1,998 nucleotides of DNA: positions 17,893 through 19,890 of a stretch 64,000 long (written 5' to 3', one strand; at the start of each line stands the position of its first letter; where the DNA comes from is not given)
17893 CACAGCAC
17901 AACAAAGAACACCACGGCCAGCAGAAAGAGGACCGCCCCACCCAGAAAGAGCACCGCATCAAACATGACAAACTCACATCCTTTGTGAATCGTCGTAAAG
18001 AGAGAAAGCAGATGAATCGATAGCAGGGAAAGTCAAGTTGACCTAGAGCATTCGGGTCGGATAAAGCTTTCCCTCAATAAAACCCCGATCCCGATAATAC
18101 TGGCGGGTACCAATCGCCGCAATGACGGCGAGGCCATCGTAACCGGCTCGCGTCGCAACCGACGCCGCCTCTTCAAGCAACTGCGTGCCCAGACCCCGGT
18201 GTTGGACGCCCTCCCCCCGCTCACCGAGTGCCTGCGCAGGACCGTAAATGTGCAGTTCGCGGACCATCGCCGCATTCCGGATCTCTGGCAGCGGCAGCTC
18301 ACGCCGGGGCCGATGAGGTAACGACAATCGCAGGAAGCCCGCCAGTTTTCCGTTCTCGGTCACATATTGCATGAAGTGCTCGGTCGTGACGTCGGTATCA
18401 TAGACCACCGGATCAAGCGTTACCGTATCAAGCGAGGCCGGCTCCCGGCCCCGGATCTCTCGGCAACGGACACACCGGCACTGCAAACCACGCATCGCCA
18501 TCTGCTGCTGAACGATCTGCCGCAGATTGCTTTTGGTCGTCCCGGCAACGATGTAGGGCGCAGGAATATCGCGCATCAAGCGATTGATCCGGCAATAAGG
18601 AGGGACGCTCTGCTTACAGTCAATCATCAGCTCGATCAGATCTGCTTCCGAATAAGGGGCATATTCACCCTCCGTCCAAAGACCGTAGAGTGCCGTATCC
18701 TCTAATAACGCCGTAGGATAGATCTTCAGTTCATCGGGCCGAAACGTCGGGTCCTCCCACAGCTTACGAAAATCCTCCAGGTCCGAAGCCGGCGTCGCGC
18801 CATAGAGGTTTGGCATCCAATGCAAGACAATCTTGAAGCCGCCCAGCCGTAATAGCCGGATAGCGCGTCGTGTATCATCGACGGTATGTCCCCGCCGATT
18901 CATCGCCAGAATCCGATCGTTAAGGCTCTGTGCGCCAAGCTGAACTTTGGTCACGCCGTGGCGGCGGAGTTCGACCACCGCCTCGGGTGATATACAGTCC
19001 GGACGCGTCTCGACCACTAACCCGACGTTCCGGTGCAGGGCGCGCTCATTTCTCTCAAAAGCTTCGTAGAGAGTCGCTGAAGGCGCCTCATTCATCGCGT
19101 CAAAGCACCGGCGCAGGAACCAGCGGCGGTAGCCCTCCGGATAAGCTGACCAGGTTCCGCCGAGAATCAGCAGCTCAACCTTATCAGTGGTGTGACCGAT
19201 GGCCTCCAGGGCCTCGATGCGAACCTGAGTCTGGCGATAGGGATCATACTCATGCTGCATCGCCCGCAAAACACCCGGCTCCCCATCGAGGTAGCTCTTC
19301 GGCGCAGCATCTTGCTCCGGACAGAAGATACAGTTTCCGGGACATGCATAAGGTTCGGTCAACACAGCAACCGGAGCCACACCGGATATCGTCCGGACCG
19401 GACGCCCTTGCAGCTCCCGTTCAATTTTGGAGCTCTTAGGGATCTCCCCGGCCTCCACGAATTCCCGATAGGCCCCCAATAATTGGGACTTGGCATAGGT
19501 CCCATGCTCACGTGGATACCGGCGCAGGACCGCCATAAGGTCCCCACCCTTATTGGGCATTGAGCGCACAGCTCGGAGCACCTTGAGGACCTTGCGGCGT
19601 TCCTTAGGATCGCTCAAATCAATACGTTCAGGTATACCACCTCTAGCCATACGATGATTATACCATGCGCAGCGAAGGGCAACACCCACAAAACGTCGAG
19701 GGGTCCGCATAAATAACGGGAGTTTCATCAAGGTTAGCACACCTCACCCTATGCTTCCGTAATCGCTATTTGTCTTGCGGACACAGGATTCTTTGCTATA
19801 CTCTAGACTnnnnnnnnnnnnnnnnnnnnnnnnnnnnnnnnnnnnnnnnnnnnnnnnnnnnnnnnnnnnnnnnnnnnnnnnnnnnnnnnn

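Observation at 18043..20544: Bacterial Elp3 (radical SAM + GNAT) divergently paired with a Trm9-like SAM methyltransferase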

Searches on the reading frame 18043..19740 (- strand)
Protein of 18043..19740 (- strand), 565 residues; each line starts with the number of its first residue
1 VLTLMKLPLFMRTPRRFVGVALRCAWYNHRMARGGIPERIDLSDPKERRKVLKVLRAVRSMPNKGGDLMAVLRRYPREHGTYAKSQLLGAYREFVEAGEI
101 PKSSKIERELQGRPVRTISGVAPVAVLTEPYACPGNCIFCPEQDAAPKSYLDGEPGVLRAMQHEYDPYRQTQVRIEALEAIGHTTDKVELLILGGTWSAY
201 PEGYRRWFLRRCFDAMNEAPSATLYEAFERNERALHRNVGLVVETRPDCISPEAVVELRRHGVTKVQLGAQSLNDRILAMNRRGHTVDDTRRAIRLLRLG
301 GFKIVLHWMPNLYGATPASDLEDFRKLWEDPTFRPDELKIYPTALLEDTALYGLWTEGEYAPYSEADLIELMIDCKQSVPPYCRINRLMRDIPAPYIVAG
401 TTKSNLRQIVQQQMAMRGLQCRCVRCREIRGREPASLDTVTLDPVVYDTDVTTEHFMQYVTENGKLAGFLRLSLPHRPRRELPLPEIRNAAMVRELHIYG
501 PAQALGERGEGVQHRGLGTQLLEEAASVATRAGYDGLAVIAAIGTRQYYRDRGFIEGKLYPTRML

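Call 3: search_protein_families(library=pfam, proteins=[window:18043-19740:-], max_evalue=0.01)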
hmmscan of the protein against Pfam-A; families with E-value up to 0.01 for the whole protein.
window:18043-19740:- (565 aa): 3 families
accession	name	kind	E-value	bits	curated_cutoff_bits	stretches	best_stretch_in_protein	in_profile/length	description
PF16199.10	Radical_SAM_C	-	3e-21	75.7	31.9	1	335-414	1-83/85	Radical_SAM C-terminal domain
PF04055.27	Radical_SAM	-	7.4e-15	55.9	29.5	1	132-317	6-156/166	Radical SAM superfamily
PF00583.31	Acetyltransf_1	-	0.0034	18.1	20.7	0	454-554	33-116/116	Acetyltransferase (GNAT) family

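Call 4: search_protein_families(library=ncbifam, proteins=[window:18043-19740:-], max_evalue=0.01)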
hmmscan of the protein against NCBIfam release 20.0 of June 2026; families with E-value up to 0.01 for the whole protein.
window:18043-19740:- (565 aa): 18 families
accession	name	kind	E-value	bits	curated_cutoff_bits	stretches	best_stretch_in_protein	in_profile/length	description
TIGR01211.1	ELP3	subfamily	5e-147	490.6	350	1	99-560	44-517/522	tRNA uridine(34) 5-carboxymethylaminomethyl modification radical SAM/GNAT enzyme Elp3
TIGR01212.1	TIGR01212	equivalog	1.5e-19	70.2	180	1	223-411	95-283/302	tRNA modification radical SAM protein MnmL/YtqA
NF006067.1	PRK08208.1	equivalog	3.8e-09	36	380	1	223-362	109-249/427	STM4012 family radical SAM protein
TIGR04013.1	B12_SAM_MJ_1487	hypoth_equivalog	2.1e-08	33.4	251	1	244-306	246-309/382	TIGR04013 family B12-binding domain/radical SAM domain-containing protein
TIGR03994.1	rSAM_HemZ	equivalog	2.2e-08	33.7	321.4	1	244-345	178-278/401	coproporphyrinogen dehydrogenase HemZ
TIGR00539.1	hemN_rel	equivalog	7.8e-06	25.2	205.4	1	230-326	79-175/361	radical SAM family heme chaperone HemW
NF006060.0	PRK08207.1-3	equivalog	1.3e-05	24.1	653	1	244-351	247-352/477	coproporphyrinogen III oxidase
TIGR01210.1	TIGR01210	equivalog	1.6e-05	24.3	212.15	1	239-374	104-241/313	archaeosine biosynthesis radical SAM protein RaSEA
NF004567.0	PRK05904.1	equivalog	3.7e-05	23.1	355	1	233-301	84-152/353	coproporphyrinogen III oxidase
TIGR02026.1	BchE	equivalog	7.2e-05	21.8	481.35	1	237-338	270-370/497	magnesium-protoporphyrin IX monomethyl ester anaerobic oxidative cyclase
NF006066.0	PRK08207.2-5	equivalog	0.00019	20.2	1117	1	236-315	277-359/518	coproporphyrinogen III oxidase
TIGR04014.1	B12_SAM_MJ_0865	equivalog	0.00045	19.1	360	1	242-305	248-311/434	methyl-coenzyme M reductase glutamine C-methyltransferase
NF040546.1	rSAM_CUAEP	equivalog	0.0011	17.7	500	1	254-327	265-334/468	CUAEP/CCAEP-tail radical SAM (seleno)protein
NF006061.0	PRK08207.1-4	equivalog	0.0014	17.5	702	1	224-301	250-328/501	coproporphyrinogen III oxidase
NF006062.0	PRK08207.1-5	equivalog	0.0017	17.3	1007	1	243-305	245-307/476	coproporphyrinogen III oxidase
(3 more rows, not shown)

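Call 6: search_solved_structures(query=window:18043-19740:-, max_evalue=0.001, show_alignments=1)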
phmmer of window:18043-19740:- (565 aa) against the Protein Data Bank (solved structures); distinct sequences matched with E-value up to 0.001: 9.
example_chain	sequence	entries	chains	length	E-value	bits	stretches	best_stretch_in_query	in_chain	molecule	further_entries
5l7j_A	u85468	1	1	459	8.5e-112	377.6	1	115-554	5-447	ELP3 family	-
6iaz_A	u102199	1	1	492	1.1e-108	367.3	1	110-555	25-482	Histone acetyltransferase, ELP3 family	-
6iad_A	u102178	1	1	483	1.2e-108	367.2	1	110-555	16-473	Histone acetyltransferase, ELP3 family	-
6ia8_A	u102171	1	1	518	1.3e-108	367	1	110-555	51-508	Histone acetyltransferase, ELP3 family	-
6ia6_A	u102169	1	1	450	1.8e-101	343.5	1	115-554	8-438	ELP3 family, ELP3 family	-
5l7l_A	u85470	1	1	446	3.7e-101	342.5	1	115-554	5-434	ELP3 family, ELP3 family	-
8ptx_C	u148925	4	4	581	7.7e-95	321.6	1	101-560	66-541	Elongator complex protein 3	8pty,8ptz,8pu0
8avg_C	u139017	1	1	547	1.6e-93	317.2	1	108-560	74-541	Elongator complex protein 3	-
6qk7_C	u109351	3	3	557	1.7e-84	287.5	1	108-555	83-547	Elongator complex protein 3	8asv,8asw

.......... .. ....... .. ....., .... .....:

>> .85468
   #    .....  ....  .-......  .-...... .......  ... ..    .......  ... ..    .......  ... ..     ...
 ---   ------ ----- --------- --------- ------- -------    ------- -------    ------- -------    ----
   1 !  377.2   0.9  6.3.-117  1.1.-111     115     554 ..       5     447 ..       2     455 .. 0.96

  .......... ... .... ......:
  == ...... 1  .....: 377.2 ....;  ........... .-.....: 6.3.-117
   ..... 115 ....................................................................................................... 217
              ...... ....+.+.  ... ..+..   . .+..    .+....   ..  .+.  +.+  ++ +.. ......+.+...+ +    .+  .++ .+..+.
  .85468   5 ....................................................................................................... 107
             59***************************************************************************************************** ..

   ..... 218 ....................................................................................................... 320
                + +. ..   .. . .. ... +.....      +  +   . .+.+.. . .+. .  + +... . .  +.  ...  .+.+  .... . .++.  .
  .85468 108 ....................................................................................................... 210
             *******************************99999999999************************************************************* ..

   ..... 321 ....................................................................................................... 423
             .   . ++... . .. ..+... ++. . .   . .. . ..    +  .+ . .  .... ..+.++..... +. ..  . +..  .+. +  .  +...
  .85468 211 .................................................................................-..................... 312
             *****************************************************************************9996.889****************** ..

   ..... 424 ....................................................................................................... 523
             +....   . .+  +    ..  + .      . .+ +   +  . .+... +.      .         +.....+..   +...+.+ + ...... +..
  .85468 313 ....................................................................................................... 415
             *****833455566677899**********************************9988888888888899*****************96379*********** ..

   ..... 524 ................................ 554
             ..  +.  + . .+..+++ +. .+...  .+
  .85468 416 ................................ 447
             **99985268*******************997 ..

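Call 41: find_related_loci(query=A3, collection=metagenome_contigs, flank=6000)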
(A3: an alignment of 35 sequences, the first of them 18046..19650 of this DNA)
Query A3 (535 aa) in metagenome_contigs; peptide patterns used: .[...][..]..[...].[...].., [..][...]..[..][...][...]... (x = any residue, [..] = any of these).
600 stretches matched a pattern (row limit reached: there are more); 599 encode a relative of the query (tblastn E <= 1e-3); the best 80 are kept; 80 distinct loci.
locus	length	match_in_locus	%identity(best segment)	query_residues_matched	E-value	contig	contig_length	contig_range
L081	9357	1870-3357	61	38-535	0e+0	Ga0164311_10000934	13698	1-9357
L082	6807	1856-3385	59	21-530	0e+0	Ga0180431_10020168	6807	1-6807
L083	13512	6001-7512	61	27-535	0e+0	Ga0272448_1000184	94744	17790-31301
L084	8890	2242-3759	58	21-530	0e+0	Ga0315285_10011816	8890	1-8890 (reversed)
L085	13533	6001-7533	55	21-530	0e+0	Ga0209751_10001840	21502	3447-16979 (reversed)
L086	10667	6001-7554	55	21-535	0e+0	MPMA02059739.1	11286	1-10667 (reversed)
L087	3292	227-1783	53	15-530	0e+0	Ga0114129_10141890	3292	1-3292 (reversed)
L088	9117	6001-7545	52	21-535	2e-177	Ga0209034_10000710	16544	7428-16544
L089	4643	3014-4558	55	21-533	0e+0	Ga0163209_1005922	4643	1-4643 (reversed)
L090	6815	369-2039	49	9-535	2e-175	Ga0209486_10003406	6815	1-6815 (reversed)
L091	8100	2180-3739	52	22-535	1e-173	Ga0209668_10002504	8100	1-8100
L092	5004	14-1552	53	35-535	5e-177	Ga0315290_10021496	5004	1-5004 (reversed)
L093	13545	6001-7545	53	21-535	8e-173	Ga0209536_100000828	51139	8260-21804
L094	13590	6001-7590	51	12-535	8e-173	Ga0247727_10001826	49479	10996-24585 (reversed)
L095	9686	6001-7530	50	20-530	3e-172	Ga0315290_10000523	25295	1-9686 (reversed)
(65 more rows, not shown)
